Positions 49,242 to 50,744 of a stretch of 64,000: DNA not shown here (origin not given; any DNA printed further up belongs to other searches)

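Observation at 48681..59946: Orphan PhnF-like / PhnM-like / class-III aminotransferase module with amidohydrolase and methyltransferase, peppered by IS-B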

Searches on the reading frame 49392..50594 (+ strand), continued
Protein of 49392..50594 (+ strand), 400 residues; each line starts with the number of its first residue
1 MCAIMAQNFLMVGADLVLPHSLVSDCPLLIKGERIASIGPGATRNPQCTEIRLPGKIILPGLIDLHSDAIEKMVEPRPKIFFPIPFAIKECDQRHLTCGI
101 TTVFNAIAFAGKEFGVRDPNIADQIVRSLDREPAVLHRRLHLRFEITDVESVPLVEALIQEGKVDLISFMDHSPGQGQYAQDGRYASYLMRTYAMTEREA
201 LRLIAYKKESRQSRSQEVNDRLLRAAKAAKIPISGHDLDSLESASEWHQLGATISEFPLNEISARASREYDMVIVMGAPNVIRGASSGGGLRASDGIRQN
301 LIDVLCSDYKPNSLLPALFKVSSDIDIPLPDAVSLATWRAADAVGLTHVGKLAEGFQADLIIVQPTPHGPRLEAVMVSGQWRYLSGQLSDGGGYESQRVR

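Call 39: search_protein_representatives(protein=window:49422-50594:+)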
Query: 390 residues. Proteins with E-value up to 0.001 (for the whole library): 2114; up to 1e-10: 1149; up to 1e-30: 442. The best 150 are listed.
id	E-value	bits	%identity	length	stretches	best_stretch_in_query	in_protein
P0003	3.4e-146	503.3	60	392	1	2-381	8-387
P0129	1.2e-86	307.3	44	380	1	3-372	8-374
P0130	2.5e-84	299.7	43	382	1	2-369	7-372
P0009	2.8e-81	289.6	42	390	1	4-373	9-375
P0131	2.3e-79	283.3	44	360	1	39-370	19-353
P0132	5.2e-79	282.2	40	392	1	2-379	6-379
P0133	6.7e-78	278.5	40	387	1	7-373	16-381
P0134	1.4e-77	277.4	38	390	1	2-369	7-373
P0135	5.1e-77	275.6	40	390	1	5-373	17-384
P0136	7.9e-77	275.0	42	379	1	28-354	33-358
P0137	8.8e-77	274.9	40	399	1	10-376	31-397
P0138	8.1e-76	271.7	40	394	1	6-380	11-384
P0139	2.8e-75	269.9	40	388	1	2-376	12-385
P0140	3.1e-75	269.7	41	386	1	4-356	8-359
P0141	4.7e-75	269.2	39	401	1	3-370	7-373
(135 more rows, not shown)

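Call 40: find_encoding_contigs(protein=P0009, flank=8000, max_places=2)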
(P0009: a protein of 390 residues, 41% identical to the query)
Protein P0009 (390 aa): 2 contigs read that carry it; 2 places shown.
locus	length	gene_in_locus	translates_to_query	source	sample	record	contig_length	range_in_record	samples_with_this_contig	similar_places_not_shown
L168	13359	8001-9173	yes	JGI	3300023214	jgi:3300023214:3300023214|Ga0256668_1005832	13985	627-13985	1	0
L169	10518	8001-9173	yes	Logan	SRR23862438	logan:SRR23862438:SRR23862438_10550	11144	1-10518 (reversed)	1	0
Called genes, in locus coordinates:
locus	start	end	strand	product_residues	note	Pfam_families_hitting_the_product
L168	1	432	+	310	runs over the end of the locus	PF12974:Phosphonate-bd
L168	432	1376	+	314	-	PF00005:ABC_tran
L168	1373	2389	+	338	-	PF00528:BPD_transp_1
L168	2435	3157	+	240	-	PF00392:GntR, PF07702:UTRA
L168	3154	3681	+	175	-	PF06754:PhnG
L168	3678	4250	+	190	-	PF05845:PhnH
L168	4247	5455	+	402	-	PF05861:PhnI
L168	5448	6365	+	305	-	PF06007:PhnJ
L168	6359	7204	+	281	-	PF00005:ABC_tran, PF13304:AAA_21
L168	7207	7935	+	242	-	PF00005:ABC_tran, PF02463:SMC_N, PF13304:AAA_21 (faint)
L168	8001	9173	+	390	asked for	PF01979:Amidohydro_1 (weak), PF07969:Amidohydro_3 (weak)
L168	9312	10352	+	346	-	-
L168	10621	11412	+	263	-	PF07963:N_methyl (weak)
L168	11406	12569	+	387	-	PF00149:Metallophos, PF12850:Metallophos_2 (faint)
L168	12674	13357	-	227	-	?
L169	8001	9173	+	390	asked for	PF01979:Amidohydro_1 (weak), PF07969:Amidohydro_3 (weak)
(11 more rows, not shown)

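Call 41: find_encoding_contigs(protein=P0006, flank=8000, max_places=2)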
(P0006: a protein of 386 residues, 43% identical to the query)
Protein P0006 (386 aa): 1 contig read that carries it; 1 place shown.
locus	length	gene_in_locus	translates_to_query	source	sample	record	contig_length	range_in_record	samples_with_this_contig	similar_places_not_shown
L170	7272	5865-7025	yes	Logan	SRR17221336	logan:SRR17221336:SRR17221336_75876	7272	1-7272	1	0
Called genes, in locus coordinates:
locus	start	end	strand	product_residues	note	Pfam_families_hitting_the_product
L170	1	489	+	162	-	?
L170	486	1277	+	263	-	PF00528:BPD_transp_1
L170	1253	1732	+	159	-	PF06754:PhnG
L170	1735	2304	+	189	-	PF05845:PhnH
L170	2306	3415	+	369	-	PF05861:PhnI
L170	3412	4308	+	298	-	PF06007:PhnJ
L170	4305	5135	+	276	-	PF00005:ABC_tran, PF02463:SMC_N (weak), PF13304:AAA_21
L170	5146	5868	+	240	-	PF00005:ABC_tran, PF02463:SMC_N (weak), PF13304:AAA_21 (faint)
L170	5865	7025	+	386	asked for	PF01979:Amidohydro_1, PF07969:Amidohydro_3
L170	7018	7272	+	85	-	?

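Call 42: find_encoding_contigs(protein=P0129, flank=8000, max_places=2)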
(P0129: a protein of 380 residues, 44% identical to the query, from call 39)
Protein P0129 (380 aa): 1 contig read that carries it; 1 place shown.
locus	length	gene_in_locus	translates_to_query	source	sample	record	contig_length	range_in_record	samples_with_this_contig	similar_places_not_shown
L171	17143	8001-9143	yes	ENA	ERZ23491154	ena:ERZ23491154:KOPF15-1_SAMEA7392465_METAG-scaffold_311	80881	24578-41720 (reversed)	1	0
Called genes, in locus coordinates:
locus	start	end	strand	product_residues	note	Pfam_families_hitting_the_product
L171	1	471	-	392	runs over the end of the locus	PF13407:Peripla_BP_4 (weak), PF13377:Peripla_BP_3, PF12833:HTH_18, PF00165:HTH_AraC (weak)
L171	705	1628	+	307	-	PF12974:Phosphonate-bd, PF09084:NMT1, PF16868:NMT1_3 (weak)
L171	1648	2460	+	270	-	PF03193:RsgA_GTPase (faint), PF00005:ABC_tran, PF13304:AAA_21 (weak)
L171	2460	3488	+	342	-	PF00528:BPD_transp_1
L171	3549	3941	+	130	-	PF06754:PhnG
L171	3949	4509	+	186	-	PF05845:PhnH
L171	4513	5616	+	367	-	PF05861:PhnI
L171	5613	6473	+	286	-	PF06007:PhnJ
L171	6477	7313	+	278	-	PF00005:ABC_tran, PF13304:AAA_21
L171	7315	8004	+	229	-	PF13191:AAA_16 (weak), PF00005:ABC_tran, PF13304:AAA_21 (faint)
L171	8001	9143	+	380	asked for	PF07969:Amidohydro_3, PF01979:Amidohydro_1 (weak)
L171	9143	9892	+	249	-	PF23023:Anti-Pycsar_Apyc1 (faint), PF00753:Lactamase_B (weak), PF12706:Lactamase_B_2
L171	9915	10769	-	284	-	PF13489:Methyltransf_23, PF01135:PCMT, PF01209:Ubie_methyltran, PF06325:PrmA, PF13649:Methyltransf_25, PF13847:Methyltransf_31, PF08241:Methyltransf_11, PF08242:Methyltransf_12, +2 more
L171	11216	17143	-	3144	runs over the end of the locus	PF23500:DUF7133, PF13646:HEAT_2, PF00884:Sulfatase, PF16347:SGSH_C, PF00884:Sulfatase, PF16347:SGSH_C, PF00884:Sulfatase, PF01663:Phosphodiest, +3 more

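Call 43: search_solved_structures(query=window:49422-50594:+, max_evalue=0.001, show_alignments=1)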
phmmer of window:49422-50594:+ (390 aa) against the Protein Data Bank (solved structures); distinct sequences matched with E-value up to 0.001: 5.
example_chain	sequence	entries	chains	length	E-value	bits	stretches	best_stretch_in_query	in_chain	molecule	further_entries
1ybq_A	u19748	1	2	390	8.9e-05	24.7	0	3-68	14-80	Isoaspartyl dipeptidase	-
2aqv_A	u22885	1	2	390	0.00011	24.4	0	3-68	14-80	Isoaspartyl dipeptidase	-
1onw_A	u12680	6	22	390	0.00011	24.3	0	3-68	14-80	Isoaspartyl dipeptidase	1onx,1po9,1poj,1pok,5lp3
2aqo_A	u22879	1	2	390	0.00018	23.7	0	276-384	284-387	Isoaspartyl dipeptidase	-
3be7_A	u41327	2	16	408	0.00019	23.6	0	16-65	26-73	Zn-dependent arginine carboxypeptidase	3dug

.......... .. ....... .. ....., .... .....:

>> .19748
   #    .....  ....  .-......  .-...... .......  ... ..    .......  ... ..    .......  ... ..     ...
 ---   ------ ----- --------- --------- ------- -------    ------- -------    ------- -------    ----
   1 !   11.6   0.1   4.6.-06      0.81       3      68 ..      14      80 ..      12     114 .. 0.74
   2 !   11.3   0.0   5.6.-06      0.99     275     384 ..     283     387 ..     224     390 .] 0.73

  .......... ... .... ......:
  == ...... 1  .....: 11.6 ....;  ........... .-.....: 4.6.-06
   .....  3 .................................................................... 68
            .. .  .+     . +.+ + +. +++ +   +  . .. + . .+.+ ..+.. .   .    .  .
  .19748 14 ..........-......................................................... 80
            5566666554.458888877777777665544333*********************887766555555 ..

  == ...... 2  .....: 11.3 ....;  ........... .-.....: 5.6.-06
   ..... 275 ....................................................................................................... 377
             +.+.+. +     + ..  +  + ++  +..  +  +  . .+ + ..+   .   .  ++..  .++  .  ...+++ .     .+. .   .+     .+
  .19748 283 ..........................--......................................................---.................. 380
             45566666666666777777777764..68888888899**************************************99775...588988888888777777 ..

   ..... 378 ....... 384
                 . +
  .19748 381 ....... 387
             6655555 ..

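Call 64: search_protein_families(library=ncbifam, proteins=[L002:939-2330:+, L002:6948-8084:-], max_evalue=1e-10)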
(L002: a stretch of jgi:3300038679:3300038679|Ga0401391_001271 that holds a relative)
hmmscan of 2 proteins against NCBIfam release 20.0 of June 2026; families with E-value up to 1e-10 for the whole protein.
L002:939-2330:+ (463 aa): 0 families

L002:6948-8084:- (378 aa): 0 families

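Call 74: predict_structure(alignment_id=A3)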
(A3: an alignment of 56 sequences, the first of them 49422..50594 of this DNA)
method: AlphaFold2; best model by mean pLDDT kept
length: 390 residues; sequences in the alignment: 56
mean_pLDDT: 94.0   pTM: 0.93
mean pLDDT of the five models: 94.0, 93.7, 93.4, 93.2, 92.9
residues with pLDDT >= 90: 335; 70-90: 43; 50-70: 6; < 50: 6
segments of 3 or more residues with pLDDT < 50: 385-390
pLDDT, mean of each block of 10 residues (from residue 1): 97 97 95 79 97 98 94 98 98 98 90 98 98 96 98 98 84 91 92 92 91 98 97 97 97 98 98 89 96 98 98 96 99 98 98 97 98 88 49
secondary structure, 60 per line:
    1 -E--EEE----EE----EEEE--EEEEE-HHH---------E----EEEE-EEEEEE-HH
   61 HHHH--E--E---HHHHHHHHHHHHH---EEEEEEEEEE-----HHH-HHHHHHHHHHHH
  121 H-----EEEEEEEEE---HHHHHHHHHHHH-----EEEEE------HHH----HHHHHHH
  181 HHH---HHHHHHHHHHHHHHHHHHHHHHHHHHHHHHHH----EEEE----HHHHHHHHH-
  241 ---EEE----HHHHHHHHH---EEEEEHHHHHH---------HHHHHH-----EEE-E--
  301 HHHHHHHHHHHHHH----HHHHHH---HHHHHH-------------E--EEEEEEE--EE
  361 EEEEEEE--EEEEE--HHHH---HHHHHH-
elements in order: E5-7 E18-21 E24-28 E47-50 E52-57 H59-64 H74-86 E90-99 H109-121 E127-135 H139-150 E156-160 H174-183 H187-218 E223-226 H231-239 E244-246 H251-259 E263-267 H268-273 H283-288 E294-296 H301-314 H319-324 H328-333 E350-356 E359-367 E370-374 H377-380 H384-389

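Call 77: fold_search(model_id=the predicted structure, library=pdb)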
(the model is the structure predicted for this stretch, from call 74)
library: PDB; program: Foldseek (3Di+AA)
matches with E <= 10: 1852; with E <= 0.001: 406
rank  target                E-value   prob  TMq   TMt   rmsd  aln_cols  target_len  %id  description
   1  1ymy_B                6.6e-17  1.00  0.62  0.72   5.5       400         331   17  Crystal Structure of the N-Acetylglucosamine-6-phosphate deacetylase from Escherichia coli K12 (released 2005-02-01)
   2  2p50_B                8.3e-17  1.00  0.65  0.70   4.7       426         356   16  Crystal structure of N-acetyl-D-Glucosamine-6-Phosphate deacetylase liganded with Zn (released 2007-07-24)
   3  2p50_C                1.3e-16  1.00  0.64  0.69   4.6       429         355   16  Crystal structure of N-acetyl-D-Glucosamine-6-Phosphate deacetylase liganded with Zn (released 2007-07-24)
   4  1yrr_B                1.8e-16  1.00  0.63  0.72   6.2       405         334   16  Crystal Structure Of The N-Acetylglucosamine-6-Phosphate Deacetylase From Escherichia Coli K12 at 2.0 A Resolution (released 2006-03-21)
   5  3d6n_A                2.9e-16  1.00  0.57  0.53   7.0       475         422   12  Crystal Structure of Aquifex Dihydroorotase Activated by Aspartate Transcarbamoylase (released 2009-01-20)
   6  3hm7_B                4.2e-16  1.00  0.58  0.52   9.7       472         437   13  Crystal structure of allantoinase from Bacillus halodurans C-125 (released 2009-06-09)
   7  3iv8_D                5.3e-16  1.00  0.63  0.69   5.7       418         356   14  N-acetylglucosamine-6-phosphate deacetylase from Vibrio cholerae complexed with fructose 6-phosphate (released 2009-09-08)
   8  6gdd                  5.6e-16  1.00  0.54  0.56   6.5       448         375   12  DIHYDROOROTASE FROM AQUIFEX AEOLICUS UNDER 1200 BAR OF HYDROSTATIC PRESSURE (released 2019-01-30)
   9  3iv8_A                6.7e-16  1.00  0.65  0.66   5.6       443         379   13  N-acetylglucosamine-6-phosphate deacetylase from Vibrio cholerae complexed with fructose 6-phosphate (released 2009-09-08)
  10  3feq_J                6.7e-16  1.00  0.65  0.63   5.7       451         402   15  Crystal structure of uncharacterized protein eah89906 (released 2008-12-16)
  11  3feq_K                6.7e-16  1.00  0.65  0.63   5.6       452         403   16  Crystal structure of uncharacterized protein eah89906 (released 2008-12-16)
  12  3hm7_A                8.0e-16  1.00  0.58  0.52   7.7       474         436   13  Crystal structure of allantoinase from Bacillus halodurans C-125 (released 2009-06-09)
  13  2p50_D                1.1e-15  1.00  0.64  0.69   5.1       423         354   16  Crystal structure of N-acetyl-D-Glucosamine-6-Phosphate deacetylase liganded with Zn (released 2007-07-24)
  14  1yrr_A                1.1e-15  1.00  0.62  0.63   6.2       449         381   16  Crystal Structure Of The N-Acetylglucosamine-6-Phosphate Deacetylase From Escherichia Coli K12 at 2.0 A Resolution (released 2006-03-21)
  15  2gok_A                1.1e-15  1.00  0.60  0.58   7.7       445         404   16  Crystal structure of the imidazolonepropionase from Agrobacterium tumefaciens at 1.87 A resolution (released 2006-04-25)
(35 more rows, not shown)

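Call 91: search_dna_similar(query=window:49404-50594:+, collection=plasmids, mode=protein, max_rows=15, max_evalue=1e-30)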
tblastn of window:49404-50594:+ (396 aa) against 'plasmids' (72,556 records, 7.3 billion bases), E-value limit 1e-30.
Records with a match: 211; places in all: 223; records where one place covers at least 80% of the query: 205.
Best place of each record, by identity: <60% 211.
By first word of the organism name: Sinorhizobium 84; Paracoccus 14; Shinella 11; Escherichia 10; Rhizobium 9; Ensifer 9; Thermus 8; Haloarcula 8; Variovorax 5; Mesorhizobium 3; and 41 more.
By predicted mobility (MOB-suite, as given by PLSDB): non-mobilizable 121; mobilizable 63; conjugative 27.
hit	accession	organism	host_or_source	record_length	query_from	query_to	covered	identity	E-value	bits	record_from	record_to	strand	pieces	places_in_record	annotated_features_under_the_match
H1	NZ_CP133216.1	Thiothrix subterranea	hydrogen sulfide spring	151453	6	379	94%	39.4%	2e-68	241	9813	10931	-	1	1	alpha-D-ribose 1-methylphosphonate 5-triphosphate diphosphatase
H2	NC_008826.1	Methylibium petroleiphilum PM1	-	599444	7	375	93%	39.1%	1e-71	250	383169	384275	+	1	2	alpha-D-ribose 1-methylphosphonate 5-triphosphate diphosphatase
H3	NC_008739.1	Marinobacter nauticus VT8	-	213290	6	362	90%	39.0%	6e-69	243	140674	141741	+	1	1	alpha-D-ribose 1-methylphosphonate 5-triphosphate diphosphatase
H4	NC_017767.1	Thermus thermophilus HB8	-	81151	7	385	96%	36.0%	5e-54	199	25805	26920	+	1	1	alpha-D-ribose 1-methylphosphonate 5-triphosphate diphosphatase | ATP-binding cassette domain-containing protein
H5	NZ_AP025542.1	Thermus thermophilus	-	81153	7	385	96%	36.0%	5e-54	199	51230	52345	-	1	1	alpha-D-ribose 1-methylphosphonate 5-triphosphate diphosphatase | ATP-binding cassette domain-containing protein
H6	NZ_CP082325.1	Thermus thermophilus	cell culture,cheese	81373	7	385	96%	36.0%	5e-54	199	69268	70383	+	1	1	alpha-D-ribose 1-methylphosphonate 5-triphosphate diphosphatase | ATP-binding cassette domain-containing protein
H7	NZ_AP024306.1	Thermus thermophilus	-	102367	7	385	96%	36.0%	7e-54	199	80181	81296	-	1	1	alpha-D-ribose 1-methylphosphonate 5-triphosphate diphosphatase | ATP-binding cassette domain-containing protein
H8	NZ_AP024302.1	Thermus thermophilus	-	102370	7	385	96%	36.0%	7e-54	199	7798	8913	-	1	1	alpha-D-ribose 1-methylphosphonate 5-triphosphate diphosphatase | ATP-binding cassette domain-containing protein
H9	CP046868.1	Salinibaculum litoreum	pure culture,isolated from salted brown ...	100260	6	383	95%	34.7%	9e-51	190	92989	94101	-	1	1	record has no annotation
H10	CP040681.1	Halostella pelagica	pure culture,isolated from salted brown ...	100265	6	383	95%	34.7%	9e-51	190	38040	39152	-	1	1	record has no annotation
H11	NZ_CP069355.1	Microvirga sp. VF16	Vachellia farnesiana,Cell culture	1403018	2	396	100%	33.0%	1e-55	204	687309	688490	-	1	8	none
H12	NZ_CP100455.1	Halomarina sp. BND7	cell culture,sediment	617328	4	376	94%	34.2%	5e-45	173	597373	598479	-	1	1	alpha-D-ribose 1-methylphosphonate 5-triphosphate diphosphatase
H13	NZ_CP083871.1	Escherichia coli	Homo sapiens,urine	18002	5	376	94%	34.3%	4e-49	185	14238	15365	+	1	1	phnM: alpha-D-ribose 1-methylphosphonate 5-triphosphate diphosphatase | phnL: phosphonate C-P lyase system protein PhnL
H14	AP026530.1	Escherichia coli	whole organism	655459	5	376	94%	34.3%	4e-49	185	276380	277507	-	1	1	phnM: alpha-D-ribose 1-methylphosphonate 5-triphosphate diphosphatase | phnL: alpha-D-ribose 1-methylphosphonate 5-triphosphate synthase subunit ...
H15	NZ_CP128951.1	Escherichia coli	-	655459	5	376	94%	34.3%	4e-49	185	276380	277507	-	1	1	phnM: alpha-D-ribose 1-methylphosphonate 5-triphosphate diphosphatase | phnL: phosphonate C-P lyase system protein PhnL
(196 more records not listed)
